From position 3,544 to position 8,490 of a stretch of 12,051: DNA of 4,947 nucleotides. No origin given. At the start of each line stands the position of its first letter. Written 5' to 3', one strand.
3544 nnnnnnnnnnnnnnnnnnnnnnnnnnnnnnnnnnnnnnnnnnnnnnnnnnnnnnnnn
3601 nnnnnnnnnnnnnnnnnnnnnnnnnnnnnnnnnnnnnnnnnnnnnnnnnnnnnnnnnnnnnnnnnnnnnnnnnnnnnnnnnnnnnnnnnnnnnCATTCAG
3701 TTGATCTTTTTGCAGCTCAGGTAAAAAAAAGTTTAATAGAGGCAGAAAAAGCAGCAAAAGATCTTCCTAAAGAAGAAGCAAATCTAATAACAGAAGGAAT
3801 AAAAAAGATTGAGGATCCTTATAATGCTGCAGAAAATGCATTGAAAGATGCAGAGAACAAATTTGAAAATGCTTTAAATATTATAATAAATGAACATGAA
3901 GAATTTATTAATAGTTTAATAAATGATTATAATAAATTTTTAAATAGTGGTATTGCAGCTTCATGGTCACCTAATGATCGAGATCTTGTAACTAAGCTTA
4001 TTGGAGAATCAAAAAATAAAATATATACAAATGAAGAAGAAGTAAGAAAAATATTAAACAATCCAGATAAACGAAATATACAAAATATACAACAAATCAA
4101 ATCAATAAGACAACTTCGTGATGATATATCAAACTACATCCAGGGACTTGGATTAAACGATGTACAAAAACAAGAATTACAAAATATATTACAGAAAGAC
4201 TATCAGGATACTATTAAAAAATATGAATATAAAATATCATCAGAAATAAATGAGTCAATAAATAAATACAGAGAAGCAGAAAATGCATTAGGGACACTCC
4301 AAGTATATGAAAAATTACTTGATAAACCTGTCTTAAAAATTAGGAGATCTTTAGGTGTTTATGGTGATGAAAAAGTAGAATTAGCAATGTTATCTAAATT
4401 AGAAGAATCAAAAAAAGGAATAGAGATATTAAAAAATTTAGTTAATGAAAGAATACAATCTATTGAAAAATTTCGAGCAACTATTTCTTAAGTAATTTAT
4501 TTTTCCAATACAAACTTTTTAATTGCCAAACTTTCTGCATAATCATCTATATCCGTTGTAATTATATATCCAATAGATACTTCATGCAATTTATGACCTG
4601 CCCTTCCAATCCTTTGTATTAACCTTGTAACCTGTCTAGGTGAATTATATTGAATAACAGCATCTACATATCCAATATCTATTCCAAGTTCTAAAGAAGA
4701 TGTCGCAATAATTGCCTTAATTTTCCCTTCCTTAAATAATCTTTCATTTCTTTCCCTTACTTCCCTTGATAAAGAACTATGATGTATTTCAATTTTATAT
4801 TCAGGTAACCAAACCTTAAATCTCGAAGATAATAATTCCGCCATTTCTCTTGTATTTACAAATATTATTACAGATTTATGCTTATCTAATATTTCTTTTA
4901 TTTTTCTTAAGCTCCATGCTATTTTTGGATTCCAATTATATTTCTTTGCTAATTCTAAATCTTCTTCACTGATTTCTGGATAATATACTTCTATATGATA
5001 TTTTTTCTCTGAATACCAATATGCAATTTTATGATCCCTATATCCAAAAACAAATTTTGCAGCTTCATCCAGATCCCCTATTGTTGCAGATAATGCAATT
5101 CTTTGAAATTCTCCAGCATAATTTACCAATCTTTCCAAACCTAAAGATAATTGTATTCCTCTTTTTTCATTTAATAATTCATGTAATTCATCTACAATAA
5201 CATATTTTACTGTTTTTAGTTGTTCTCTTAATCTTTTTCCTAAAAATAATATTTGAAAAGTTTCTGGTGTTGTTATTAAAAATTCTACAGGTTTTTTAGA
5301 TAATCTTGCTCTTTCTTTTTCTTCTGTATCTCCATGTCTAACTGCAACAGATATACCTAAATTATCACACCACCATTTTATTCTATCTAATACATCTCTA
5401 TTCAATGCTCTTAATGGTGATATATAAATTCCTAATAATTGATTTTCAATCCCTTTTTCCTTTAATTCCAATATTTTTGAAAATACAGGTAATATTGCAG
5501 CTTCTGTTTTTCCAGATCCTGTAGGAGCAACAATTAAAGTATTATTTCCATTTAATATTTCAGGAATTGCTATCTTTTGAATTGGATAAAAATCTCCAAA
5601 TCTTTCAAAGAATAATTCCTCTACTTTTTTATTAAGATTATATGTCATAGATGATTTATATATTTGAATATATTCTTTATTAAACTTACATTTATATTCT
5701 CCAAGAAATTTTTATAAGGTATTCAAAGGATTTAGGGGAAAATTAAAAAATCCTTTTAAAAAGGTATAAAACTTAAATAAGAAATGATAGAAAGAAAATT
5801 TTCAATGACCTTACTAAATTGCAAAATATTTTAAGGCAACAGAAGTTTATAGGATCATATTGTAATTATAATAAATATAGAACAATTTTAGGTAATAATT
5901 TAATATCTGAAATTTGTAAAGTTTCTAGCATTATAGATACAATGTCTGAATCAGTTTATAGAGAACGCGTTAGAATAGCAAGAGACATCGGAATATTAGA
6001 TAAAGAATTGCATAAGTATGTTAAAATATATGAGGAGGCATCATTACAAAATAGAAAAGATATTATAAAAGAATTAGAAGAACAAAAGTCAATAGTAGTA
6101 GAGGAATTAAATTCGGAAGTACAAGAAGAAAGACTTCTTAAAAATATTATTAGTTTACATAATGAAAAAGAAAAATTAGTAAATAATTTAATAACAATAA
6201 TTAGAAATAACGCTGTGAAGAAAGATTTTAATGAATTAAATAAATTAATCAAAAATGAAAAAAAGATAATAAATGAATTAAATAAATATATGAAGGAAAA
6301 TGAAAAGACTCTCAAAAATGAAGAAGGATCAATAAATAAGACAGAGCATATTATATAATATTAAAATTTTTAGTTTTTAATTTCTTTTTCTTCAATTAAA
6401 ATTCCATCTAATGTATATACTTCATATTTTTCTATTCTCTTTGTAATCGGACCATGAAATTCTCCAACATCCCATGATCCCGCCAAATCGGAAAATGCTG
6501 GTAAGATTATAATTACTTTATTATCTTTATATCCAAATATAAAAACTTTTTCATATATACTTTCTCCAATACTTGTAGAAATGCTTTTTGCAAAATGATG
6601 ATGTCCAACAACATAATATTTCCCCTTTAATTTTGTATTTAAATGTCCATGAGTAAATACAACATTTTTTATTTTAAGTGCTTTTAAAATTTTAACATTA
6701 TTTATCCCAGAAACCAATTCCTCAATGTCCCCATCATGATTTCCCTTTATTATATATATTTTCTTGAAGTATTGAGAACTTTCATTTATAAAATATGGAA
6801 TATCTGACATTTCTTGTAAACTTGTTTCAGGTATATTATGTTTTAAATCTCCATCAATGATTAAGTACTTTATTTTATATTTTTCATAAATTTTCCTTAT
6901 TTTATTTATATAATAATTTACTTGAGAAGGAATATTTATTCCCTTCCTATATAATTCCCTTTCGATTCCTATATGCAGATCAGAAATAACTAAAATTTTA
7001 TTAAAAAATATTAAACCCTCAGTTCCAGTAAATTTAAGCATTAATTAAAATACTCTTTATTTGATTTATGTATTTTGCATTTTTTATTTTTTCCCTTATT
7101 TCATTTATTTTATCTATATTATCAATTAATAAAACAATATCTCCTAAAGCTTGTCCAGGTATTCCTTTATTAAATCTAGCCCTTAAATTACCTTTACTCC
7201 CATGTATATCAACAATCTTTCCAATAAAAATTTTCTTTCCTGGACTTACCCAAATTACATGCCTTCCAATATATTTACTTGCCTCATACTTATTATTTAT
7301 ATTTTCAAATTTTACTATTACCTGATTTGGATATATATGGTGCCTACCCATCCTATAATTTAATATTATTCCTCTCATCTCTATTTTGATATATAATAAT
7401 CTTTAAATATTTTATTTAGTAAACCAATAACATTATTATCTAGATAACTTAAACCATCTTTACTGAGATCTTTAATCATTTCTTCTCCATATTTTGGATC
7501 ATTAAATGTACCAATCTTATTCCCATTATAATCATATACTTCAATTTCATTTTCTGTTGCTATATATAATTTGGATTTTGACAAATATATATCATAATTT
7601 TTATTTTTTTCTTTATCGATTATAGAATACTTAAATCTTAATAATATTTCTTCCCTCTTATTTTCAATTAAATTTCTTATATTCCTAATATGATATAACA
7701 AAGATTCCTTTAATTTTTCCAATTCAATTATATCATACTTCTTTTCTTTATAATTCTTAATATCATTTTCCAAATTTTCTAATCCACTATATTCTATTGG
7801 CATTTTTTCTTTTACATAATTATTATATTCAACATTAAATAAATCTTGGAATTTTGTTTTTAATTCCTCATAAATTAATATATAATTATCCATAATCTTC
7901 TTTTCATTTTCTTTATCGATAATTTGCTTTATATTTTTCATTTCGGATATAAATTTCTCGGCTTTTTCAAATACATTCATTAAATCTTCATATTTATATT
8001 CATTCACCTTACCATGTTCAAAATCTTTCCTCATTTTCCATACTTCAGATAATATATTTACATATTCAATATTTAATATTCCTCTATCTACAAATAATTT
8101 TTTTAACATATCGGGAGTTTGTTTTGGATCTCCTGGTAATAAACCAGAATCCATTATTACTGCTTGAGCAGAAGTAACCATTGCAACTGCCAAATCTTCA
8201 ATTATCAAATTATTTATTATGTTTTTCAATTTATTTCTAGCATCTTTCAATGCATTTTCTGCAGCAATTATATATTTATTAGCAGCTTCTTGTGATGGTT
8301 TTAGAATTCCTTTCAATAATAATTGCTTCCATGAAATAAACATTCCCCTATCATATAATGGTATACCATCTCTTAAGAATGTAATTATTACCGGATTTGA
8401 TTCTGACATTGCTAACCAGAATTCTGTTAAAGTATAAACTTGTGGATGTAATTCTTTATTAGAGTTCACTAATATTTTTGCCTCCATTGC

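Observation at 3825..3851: Exact 27-nt inverted repeat shared by the second membrane protein and the NTase-HEPN gene, inside a collinear ~60-aa similarity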

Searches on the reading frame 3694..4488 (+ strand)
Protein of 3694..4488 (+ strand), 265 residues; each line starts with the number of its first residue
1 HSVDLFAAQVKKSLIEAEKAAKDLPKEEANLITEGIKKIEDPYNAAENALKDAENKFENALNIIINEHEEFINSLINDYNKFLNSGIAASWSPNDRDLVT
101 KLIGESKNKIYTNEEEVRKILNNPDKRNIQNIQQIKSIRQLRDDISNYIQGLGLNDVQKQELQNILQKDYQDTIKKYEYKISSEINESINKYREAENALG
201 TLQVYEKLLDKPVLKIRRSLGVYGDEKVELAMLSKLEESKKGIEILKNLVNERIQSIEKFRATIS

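Call 42: search_protein_families(library=pfam, proteins=[window:3694-4488:+], max_evalue=10)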
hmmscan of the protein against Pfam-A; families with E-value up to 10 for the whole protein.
seq(265 aa): 10 families
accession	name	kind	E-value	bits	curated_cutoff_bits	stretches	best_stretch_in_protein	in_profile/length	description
PF04048.20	Sec8_N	-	0.00038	20.8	26.8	1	49-146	44-140/142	Exocyst complex component Sec8 N-terminal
PF23833.1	DUF7203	-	0.0073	16.9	27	1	46-85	3-42/109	Family of unknown function (DUF7203)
PF09769.14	ApoO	-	0.053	13.9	31.4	1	32-76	27-71/131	Apolipoprotein O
PF17755.6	UvrA_DNA-bind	-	0.066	13.9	23.2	1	5-70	32-98/110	UvrA DNA-binding domain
PF10146.14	zf-C4H2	-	0.15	12.9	34.5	1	10-87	29-104/240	Zinc finger-containing protein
PF25061.1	RRM_fung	-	0.17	12.5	27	1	112-138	14-40/85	Fungal RNA-binding domain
PF23729.2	Spectrin_Dys-1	-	0.37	11.3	27.6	1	131-191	23-80/90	Dystrophin-1-like, spectrin repeat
PF09820.16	AAA-ATPase_like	-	0.43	10.8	26.1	1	23-90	93-160/201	Predicted AAA-ATPase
PF14726.11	RTTN_N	-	0.51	11.6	25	1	226-262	46-80/97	Rotatin, an armadillo repeat protein, centriole functioning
PF18915.5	DUF5667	-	5.1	8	27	1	41-136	25-93/99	Domain of unknown function (DUF5667)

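Call 67: search_protein_representatives(alignment_id=A3)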
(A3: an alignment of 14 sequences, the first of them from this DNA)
Query: 14 sequences, 254 profile positions. Proteins with E-value up to 0.001 (for the whole library): 14; up to 1e-10: 11; up to 1e-30: 10. The best 14 are listed.
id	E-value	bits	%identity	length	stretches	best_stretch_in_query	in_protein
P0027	3.9e-90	318.5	-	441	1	1-254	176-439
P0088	2.4e-84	299.5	-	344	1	1-252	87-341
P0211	9.6e-80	284.4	-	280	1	1-252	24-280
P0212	2.6e-63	230.6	-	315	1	1-252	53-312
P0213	1.3e-58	215.2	-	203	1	49-252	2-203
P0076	1.6e-57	211.6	-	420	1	1-252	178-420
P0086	8.8e-52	192.8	-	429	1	1-253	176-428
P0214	2.0e-49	185.1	-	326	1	1-253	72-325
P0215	9.7e-47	176.3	-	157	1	95-252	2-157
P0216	8.4e-44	166.6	-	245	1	19-252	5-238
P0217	3.0e-24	102.6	-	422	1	8-252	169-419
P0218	2.0e-04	37.6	-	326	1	31-166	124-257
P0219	6.3e-04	36.0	-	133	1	30-122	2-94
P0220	8.2e-04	35.6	-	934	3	35-187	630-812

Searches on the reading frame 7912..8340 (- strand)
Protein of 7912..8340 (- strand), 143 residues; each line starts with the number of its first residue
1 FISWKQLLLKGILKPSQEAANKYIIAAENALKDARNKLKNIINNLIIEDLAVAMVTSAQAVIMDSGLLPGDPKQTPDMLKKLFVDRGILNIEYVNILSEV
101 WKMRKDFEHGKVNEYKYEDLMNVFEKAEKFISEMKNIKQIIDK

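Call 42: search_protein_families(library=pfam, proteins=[window:7912-8340:-], max_evalue=10)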
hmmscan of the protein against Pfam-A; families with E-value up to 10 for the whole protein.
seq(143 aa): 5 families
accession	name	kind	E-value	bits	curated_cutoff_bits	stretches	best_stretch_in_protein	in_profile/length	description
PF05168.19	HEPN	-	0.0058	17.2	22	1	23-136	4-116/117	HEPN domain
PF22775.2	GA_3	-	0.021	15.8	27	1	17-63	8-54/100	GA-like domain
PF24722.1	DUF7674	-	0.088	13.3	27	1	17-55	46-83/111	Domain of unknown function (DUF7674)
PF22684.2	LFE_1968-like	-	0.18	12.6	27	1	38-119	1-81/123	LFE_1968-like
PF01099.22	Uteroglobin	-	0.3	12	24.8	1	111-143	36-68/90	Uteroglobin family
